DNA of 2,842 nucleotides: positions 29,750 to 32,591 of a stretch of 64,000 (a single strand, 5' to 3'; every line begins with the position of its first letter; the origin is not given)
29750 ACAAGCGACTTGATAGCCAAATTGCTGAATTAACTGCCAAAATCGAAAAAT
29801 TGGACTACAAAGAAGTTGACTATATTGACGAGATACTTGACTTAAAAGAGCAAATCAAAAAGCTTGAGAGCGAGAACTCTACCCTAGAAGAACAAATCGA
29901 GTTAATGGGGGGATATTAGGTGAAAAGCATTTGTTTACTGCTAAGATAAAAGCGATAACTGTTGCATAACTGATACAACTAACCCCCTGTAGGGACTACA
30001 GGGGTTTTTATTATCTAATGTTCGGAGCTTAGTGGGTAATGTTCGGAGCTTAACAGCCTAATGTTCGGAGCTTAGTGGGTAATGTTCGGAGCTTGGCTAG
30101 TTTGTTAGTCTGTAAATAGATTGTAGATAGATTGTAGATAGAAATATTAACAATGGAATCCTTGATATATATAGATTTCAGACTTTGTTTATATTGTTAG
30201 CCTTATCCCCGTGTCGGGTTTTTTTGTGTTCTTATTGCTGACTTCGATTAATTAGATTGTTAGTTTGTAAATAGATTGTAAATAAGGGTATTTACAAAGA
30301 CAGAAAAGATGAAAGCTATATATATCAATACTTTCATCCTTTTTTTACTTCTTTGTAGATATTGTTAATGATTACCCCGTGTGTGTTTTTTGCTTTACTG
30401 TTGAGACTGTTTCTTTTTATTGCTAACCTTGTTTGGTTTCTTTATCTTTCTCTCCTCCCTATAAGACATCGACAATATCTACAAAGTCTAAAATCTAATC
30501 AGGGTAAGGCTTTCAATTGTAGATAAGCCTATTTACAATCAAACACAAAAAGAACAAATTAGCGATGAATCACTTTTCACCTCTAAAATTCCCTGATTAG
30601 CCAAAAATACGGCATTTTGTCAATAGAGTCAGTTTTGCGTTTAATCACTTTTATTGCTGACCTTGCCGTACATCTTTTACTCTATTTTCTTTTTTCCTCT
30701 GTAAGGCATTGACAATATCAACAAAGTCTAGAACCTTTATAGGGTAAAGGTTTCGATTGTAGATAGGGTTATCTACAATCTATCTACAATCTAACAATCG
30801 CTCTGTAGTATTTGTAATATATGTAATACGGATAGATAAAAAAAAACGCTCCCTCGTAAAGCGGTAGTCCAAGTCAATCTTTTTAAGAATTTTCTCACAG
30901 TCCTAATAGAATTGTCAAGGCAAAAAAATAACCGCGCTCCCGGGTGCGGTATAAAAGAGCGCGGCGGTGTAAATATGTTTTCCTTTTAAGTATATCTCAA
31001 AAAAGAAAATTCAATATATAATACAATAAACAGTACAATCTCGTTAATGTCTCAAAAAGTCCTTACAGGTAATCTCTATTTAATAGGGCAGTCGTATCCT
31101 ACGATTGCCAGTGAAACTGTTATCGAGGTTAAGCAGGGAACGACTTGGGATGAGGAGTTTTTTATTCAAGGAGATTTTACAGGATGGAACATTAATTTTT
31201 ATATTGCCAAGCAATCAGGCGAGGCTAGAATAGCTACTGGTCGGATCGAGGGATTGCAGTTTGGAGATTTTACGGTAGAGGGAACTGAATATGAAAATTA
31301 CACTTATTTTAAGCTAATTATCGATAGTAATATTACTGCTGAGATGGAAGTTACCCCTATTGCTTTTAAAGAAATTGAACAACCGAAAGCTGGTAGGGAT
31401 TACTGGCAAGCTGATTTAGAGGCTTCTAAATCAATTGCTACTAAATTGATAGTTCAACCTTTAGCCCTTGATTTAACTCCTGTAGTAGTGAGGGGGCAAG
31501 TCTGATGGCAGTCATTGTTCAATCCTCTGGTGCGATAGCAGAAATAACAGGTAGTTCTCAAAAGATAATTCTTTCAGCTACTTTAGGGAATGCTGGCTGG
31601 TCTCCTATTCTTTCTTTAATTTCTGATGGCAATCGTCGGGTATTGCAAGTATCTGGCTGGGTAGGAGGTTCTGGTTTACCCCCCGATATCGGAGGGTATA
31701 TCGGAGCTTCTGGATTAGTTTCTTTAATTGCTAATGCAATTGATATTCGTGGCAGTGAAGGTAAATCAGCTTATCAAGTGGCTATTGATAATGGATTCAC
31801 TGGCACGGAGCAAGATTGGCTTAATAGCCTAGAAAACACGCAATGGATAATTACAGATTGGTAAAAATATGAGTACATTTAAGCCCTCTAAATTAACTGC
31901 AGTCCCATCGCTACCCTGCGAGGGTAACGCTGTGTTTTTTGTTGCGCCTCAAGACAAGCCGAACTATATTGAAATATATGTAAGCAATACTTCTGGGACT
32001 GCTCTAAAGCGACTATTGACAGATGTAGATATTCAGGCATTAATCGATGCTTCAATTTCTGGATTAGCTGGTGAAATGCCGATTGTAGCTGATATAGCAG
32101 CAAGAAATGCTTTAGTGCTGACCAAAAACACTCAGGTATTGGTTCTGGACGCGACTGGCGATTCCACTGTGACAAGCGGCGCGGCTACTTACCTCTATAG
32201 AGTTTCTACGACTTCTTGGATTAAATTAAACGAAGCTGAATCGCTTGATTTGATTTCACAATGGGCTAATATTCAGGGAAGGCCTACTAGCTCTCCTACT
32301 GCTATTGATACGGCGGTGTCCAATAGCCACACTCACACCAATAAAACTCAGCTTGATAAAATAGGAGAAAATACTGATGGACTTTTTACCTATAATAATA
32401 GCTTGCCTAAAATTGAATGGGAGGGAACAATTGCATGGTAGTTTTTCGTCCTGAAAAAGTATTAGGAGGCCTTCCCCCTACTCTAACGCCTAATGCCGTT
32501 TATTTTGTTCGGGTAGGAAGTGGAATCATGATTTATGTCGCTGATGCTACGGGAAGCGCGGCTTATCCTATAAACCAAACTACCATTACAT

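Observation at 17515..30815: Two inverted ORF-free repeat arms bracket a 12-kb regulatory and packaging island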

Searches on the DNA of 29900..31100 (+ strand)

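Call 7: search_dna_similar(query=window:29900-31050:+, collection=phages, mode=distant, max_rows=30)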
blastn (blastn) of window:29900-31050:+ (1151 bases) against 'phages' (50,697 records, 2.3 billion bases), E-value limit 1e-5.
No match.

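Call 46: search_rna_families(source=window, start=29900, end=31100, threshold=evalue, max_evalue=1)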
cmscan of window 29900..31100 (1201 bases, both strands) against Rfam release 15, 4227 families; matches with E-value up to 1: 1.
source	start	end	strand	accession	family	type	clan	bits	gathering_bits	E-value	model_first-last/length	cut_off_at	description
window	30754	30780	-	RF03139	S4-Bacteroidia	Cis-reg; leader;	CL00119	17.5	34.7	0.86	1-28/34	no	S4-Bacteroidia ribosomal protein leader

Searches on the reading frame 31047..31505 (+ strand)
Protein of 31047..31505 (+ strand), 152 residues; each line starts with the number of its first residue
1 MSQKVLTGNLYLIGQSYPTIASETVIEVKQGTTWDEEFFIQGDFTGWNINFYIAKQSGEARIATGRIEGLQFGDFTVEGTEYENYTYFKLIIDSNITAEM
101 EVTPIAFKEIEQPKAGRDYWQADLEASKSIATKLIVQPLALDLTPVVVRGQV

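Call 13: search_protein_families(library=pfam, proteins=[window:31047-31505:+], max_evalue=0.01)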
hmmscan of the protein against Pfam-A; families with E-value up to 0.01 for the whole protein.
window:31047-31505:+ (152 aa): 0 families

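Call 25: search_protein_families(library=phrogs, proteins=[window:31047-31505:+], max_evalue=0.001)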
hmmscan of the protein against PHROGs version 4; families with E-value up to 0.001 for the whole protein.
window:31047-31505:+ (152 aa): 0 families

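Call 33: find_related_loci(query=window:31047-31505:+, collection=viral_contigs, flank=10000)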
Query window:31047-31505:+ (152 aa) in viral_contigs; peptide patterns used: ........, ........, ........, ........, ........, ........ (x = any residue, [..] = any of these).
156 stretches matched a pattern; 44 encode a relative of the query (tblastn E <= 1e-3); 44 distinct loci.
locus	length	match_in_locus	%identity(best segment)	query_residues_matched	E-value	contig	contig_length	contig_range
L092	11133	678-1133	92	1-152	1e-93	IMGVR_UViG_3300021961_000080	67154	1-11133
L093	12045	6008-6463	90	1-152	6e-92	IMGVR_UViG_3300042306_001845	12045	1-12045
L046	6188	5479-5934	90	1-152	4e-92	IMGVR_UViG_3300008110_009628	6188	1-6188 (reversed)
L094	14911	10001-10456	89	1-152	7e-92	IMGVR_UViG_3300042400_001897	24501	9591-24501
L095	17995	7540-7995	89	1-152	7e-92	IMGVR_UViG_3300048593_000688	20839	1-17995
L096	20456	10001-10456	89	1-152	7e-92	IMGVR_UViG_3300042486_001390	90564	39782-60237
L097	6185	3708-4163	89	1-152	2e-91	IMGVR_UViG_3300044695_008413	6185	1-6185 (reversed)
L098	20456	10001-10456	89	1-152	7e-91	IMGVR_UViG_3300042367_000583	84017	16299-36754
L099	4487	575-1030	89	1-152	5e-91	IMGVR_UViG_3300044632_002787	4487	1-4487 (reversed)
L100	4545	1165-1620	88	1-152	2e-90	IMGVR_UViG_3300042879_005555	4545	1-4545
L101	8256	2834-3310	75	1-152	4e-80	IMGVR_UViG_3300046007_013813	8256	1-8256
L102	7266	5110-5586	75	1-152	4e-80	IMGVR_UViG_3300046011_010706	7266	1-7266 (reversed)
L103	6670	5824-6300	75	1-152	4e-80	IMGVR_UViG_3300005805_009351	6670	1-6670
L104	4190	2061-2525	77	1-152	1e-79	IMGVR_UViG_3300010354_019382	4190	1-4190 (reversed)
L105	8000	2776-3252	76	1-152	3e-79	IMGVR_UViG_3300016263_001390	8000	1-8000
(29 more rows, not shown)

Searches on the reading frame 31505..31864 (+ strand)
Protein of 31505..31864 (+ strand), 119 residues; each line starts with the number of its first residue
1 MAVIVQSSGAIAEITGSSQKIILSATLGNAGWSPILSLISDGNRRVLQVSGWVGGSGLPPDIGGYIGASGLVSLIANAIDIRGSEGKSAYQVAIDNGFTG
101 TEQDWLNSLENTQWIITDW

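Call 13: search_protein_families(library=pfam, proteins=[window:31505-31864:+], max_evalue=0.01)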
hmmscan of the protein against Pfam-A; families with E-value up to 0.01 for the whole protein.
window:31505-31864:+ (119 aa): 0 families

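Call 25: search_protein_families(library=phrogs, proteins=[window:31505-31864:+], max_evalue=0.001)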
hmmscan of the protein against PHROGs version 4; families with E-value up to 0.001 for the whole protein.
window:31505-31864:+ (119 aa): 12 families
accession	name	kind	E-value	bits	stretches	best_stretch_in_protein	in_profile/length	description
phrog_35690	-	unknown function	2.8e-13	51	1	77-119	115-156/156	-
phrog_21510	-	unknown function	3.7e-09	36.8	1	24-98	266-340/555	-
phrog_15433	-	tail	1.9e-08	34.3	1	81-112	99-130/798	tail sheath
phrog_25979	-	unknown function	9.2e-08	32.2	1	82-110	176-204/521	-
phrog_19976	-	tail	1.3e-07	32.3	1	80-111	103-134/256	tail assembly protein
phrog_22483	-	unknown function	1.7e-07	31.7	1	78-111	27-60/306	-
phrog_15437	-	tail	3.7e-07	30.1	1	84-110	105-131/656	tail fiber protein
phrog_14726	-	tail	2e-06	27.8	1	85-113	123-151/537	tail fiber protein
phrog_33244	-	tail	2.3e-06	27.9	1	27-78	92-143/414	tail fiber protein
phrog_19864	-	unknown function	4.4e-05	22.3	1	83-109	120-146/1268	-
phrog_13286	-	tail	0.00016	21.2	1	81-109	65-93/662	tail protein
phrog_14029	-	unknown function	0.00017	20.5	1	84-113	89-118/1115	-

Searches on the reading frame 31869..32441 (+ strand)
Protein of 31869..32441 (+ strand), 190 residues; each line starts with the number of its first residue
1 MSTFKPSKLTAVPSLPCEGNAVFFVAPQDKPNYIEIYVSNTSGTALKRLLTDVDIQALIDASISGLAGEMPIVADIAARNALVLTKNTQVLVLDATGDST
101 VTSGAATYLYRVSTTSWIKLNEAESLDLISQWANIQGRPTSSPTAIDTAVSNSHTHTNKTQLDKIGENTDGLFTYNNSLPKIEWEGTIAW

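Call 25: search_protein_families(library=phrogs, proteins=[window:31869-32441:+], max_evalue=0.001)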
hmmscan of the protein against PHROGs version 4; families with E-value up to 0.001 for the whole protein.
window:31869-32441:+ (190 aa): 3 families
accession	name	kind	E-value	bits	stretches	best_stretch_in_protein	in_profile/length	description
phrog_7946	-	unknown function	4.8e-78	261.9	1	1-190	1-186/186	-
phrog_10485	-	unknown function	1.3e-06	28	1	121-175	196-249/788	-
phrog_13589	-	unknown function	2.8e-05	23.2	1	77-179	395-487/1042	-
